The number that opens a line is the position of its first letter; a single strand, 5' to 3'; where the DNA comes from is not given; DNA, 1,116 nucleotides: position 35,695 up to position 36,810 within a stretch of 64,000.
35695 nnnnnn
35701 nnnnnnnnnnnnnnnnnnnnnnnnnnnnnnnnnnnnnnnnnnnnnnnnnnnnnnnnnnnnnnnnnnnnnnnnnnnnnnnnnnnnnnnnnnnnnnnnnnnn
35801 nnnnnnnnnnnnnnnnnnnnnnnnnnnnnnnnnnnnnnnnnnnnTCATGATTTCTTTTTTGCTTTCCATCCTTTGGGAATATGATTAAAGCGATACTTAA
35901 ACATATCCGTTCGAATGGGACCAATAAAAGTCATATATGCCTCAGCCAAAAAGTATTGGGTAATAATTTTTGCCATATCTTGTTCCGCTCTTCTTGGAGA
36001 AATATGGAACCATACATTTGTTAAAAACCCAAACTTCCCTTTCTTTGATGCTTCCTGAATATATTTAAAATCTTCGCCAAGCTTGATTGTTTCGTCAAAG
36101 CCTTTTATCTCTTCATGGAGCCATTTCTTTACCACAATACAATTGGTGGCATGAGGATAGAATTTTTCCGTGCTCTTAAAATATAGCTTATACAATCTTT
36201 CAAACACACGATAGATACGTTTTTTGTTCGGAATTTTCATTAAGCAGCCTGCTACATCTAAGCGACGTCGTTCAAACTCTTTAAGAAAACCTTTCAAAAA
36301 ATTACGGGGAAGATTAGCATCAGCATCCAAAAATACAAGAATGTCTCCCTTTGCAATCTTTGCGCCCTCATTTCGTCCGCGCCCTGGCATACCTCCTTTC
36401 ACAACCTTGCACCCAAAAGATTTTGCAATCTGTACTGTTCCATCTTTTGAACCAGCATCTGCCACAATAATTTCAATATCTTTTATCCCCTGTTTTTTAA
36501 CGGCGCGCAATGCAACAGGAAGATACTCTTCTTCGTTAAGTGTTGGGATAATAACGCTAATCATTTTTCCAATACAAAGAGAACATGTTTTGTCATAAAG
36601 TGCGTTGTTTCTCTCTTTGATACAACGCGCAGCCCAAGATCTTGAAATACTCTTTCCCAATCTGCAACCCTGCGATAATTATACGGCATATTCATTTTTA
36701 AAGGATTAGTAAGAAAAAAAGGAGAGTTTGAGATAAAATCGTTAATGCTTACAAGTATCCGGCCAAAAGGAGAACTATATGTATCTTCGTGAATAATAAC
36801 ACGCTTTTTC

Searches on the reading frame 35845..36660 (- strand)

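Call 45: search_protein_families(library=pfam, proteins=[window:35845-36660:-], max_evalue=0.01)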
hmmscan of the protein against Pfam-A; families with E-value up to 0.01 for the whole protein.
window:35845-36660:- (271 aa): 4 families
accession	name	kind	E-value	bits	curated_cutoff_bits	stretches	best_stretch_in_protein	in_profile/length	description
PF00535.33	Glycos_transf_2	-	7.6e-29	101.2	23.3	1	35-167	1-144/168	Glycosyl transferase family 2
PF13641.12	Glyco_tranf_2_3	-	6.9e-08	33.2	27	1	34-207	3-197/230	Glycosyltransferase like family 2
PF10111.15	Glyco_tranf_2_2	-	2.2e-07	31.1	27.3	1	35-118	1-95/276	Glycosyltransferase like family 2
PF13632.12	Glyco_trans_2_3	-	4.7e-05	23.7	27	1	108-209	2-112/198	Glycosyl transferase family group 2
